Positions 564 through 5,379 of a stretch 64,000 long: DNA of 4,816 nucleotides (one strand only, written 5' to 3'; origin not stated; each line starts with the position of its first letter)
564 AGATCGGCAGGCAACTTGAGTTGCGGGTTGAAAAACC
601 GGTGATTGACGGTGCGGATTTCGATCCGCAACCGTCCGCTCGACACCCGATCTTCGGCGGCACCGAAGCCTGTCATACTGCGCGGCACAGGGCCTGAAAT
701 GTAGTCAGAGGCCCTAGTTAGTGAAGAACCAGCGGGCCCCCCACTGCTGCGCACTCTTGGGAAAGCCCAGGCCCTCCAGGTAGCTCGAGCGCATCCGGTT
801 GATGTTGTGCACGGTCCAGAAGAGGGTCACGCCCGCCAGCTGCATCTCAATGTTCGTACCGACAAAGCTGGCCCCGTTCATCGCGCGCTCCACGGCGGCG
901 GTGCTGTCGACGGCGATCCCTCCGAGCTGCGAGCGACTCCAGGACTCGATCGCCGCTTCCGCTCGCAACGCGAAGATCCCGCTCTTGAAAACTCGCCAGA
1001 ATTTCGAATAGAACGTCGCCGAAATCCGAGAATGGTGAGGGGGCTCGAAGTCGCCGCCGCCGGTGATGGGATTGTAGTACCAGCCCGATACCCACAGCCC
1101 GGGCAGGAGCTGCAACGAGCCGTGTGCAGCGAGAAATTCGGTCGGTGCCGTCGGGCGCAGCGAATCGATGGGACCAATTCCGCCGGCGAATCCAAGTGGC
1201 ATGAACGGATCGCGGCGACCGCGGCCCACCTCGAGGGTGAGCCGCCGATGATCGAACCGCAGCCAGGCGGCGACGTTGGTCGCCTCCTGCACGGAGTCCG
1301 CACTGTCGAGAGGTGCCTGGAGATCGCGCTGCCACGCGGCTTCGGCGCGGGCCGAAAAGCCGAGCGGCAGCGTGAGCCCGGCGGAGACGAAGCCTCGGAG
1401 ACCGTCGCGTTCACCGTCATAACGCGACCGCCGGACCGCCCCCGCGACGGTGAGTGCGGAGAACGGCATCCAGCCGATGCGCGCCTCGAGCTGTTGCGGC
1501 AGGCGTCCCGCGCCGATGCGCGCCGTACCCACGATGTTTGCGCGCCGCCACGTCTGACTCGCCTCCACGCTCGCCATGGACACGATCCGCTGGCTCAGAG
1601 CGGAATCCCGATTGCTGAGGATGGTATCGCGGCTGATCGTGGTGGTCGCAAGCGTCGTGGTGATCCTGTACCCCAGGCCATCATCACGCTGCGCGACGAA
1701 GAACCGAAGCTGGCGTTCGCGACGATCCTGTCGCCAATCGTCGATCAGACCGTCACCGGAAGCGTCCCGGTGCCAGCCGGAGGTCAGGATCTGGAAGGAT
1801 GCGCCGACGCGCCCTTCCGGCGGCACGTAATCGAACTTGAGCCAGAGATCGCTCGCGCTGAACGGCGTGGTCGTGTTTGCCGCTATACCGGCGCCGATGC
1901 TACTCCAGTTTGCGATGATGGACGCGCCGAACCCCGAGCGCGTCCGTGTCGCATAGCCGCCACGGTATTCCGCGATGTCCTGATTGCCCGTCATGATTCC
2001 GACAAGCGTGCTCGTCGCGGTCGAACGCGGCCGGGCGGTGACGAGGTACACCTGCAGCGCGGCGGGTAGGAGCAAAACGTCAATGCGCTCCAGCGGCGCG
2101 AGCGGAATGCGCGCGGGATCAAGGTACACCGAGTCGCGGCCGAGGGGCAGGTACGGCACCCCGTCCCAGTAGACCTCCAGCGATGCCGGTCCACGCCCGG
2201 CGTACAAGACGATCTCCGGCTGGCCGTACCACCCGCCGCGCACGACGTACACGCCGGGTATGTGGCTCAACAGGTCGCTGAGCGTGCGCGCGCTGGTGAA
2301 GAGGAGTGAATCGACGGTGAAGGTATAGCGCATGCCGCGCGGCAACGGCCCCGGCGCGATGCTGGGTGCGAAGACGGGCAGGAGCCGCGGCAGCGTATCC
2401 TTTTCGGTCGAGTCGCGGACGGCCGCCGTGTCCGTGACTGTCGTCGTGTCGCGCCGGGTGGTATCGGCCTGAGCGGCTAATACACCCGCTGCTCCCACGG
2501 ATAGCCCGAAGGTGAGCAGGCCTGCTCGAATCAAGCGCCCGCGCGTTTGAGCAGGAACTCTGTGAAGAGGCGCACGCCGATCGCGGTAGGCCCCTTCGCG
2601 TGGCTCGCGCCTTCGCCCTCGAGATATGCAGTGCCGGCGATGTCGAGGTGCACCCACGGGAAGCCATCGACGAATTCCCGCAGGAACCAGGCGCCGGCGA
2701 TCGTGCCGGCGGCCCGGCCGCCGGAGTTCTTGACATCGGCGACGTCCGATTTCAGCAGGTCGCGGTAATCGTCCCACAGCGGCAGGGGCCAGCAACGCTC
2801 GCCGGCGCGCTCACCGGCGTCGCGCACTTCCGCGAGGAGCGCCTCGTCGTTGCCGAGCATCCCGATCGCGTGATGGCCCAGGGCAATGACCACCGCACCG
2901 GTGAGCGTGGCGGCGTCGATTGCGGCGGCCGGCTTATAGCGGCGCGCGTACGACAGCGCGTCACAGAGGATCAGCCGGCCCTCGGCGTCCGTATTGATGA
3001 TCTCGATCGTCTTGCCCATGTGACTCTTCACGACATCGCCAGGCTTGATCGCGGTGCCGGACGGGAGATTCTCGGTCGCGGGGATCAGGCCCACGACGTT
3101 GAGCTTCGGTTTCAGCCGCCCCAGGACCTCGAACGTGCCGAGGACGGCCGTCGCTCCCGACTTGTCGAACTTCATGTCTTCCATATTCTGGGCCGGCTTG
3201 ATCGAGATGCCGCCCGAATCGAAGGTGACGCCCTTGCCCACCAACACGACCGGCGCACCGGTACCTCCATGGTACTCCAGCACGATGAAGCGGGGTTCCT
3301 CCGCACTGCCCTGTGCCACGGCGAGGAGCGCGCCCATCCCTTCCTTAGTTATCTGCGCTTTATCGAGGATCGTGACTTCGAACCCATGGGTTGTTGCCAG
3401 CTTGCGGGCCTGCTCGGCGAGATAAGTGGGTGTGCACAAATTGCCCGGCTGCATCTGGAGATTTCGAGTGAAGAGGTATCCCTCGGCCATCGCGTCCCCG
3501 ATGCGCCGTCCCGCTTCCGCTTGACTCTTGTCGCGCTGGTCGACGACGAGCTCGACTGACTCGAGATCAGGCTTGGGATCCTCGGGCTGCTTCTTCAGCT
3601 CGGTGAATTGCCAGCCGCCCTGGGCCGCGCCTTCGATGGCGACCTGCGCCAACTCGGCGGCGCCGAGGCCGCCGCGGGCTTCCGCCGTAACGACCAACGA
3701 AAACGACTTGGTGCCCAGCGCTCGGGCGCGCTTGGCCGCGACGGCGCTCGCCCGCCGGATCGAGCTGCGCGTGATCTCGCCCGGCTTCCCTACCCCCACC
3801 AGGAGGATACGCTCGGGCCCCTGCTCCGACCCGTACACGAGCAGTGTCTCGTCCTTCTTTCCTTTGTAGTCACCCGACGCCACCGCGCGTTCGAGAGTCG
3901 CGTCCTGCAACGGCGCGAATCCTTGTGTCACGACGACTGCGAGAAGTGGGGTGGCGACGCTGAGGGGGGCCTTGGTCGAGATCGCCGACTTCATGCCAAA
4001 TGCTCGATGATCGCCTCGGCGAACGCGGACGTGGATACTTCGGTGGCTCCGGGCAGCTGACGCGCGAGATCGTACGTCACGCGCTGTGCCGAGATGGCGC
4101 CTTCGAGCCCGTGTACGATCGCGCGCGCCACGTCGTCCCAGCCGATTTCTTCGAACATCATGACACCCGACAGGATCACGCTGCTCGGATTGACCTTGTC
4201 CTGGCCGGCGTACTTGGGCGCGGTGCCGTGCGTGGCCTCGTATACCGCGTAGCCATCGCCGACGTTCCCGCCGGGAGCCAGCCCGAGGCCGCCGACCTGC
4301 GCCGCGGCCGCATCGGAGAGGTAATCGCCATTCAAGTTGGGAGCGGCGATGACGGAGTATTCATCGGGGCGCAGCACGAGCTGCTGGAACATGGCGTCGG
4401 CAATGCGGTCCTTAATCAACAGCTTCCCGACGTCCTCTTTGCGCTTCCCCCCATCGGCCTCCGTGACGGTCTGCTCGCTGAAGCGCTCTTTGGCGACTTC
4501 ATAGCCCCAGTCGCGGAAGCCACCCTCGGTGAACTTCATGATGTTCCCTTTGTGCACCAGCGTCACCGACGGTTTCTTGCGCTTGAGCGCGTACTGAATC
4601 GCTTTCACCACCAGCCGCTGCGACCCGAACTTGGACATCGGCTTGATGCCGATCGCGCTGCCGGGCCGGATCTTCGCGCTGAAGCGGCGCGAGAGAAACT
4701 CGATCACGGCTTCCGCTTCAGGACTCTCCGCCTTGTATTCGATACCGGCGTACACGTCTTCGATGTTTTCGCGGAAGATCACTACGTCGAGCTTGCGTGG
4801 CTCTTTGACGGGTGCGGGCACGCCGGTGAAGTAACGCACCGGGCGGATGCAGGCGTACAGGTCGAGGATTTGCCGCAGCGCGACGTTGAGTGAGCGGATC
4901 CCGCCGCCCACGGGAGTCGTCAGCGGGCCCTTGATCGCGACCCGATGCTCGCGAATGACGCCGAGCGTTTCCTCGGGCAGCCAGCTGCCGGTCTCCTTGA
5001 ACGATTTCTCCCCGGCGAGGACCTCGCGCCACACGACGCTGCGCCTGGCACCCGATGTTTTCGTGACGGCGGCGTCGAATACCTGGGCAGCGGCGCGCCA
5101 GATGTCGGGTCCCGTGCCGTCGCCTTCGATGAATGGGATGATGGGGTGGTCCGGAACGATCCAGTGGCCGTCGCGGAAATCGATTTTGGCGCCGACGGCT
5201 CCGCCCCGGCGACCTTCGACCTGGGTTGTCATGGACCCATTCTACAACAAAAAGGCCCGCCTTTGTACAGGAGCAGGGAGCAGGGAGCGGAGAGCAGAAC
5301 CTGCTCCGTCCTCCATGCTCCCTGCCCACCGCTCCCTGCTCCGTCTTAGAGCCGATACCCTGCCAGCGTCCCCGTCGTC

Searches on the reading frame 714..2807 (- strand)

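Call 32: search_protein_families(library=pfam, proteins=[window:714-2807:-], max_evalue=0.001)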
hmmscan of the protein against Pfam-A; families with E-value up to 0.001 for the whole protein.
window:714-2807:- (697 aa): 1 family
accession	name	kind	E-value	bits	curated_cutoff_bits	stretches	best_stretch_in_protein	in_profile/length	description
PF07715.20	Plug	-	3.3e-06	28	23.9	1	171-246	20-92/107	TonB-dependent Receptor Plug Domain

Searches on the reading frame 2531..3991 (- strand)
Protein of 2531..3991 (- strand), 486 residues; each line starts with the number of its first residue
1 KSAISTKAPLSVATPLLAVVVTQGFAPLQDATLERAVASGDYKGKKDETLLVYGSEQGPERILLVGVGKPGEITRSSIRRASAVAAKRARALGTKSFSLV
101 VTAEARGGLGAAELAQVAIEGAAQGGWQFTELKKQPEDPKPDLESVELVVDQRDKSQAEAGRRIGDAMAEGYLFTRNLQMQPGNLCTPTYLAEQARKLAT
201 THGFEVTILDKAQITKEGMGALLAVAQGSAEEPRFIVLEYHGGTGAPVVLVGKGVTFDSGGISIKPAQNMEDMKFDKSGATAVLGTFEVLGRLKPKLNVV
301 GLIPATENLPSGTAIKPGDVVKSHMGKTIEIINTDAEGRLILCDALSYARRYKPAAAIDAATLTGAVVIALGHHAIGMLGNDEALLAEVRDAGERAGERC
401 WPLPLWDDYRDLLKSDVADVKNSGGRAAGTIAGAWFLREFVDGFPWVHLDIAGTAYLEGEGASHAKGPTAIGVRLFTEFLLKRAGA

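Call 32: search_protein_families(library=pfam, proteins=[window:2531-3991:-], max_evalue=0.001)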
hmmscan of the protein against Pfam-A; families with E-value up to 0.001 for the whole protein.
window:2531-3991:- (486 aa): 2 families
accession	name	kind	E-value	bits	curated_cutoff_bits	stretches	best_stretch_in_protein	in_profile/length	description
PF00883.26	Peptidase_M17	-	3.4e-120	401.5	25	1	174-476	2-309/310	Cytosol aminopeptidase family, catalytic domain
PF02789.23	Peptidase_M17_N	-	5.7e-18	65.5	23.4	1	31-135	23-128/129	Cytosol aminopeptidase family, N-terminal domain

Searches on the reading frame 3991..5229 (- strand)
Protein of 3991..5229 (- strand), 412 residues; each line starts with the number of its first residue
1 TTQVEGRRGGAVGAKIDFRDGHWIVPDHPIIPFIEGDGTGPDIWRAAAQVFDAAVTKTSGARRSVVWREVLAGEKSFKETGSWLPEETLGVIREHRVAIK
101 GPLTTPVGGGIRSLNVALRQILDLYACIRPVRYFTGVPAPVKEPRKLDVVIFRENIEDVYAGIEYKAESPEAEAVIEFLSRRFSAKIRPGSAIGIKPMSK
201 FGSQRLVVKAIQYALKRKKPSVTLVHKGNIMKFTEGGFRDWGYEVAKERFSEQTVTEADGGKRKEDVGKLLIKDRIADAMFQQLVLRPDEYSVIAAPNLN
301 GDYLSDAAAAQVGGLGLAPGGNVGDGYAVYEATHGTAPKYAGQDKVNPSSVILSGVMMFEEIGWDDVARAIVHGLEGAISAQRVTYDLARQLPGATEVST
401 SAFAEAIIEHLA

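Call 32: search_protein_families(library=pfam, proteins=[window:3991-5229:-], max_evalue=0.001)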
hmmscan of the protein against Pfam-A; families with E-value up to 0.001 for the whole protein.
window:3991-5229:- (412 aa): 1 family
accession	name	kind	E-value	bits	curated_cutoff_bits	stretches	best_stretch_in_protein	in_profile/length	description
PF00180.25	Iso_dh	-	1.2e-91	308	27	1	31-407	2-348/348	Isocitrate/isopropylmalate dehydrogenase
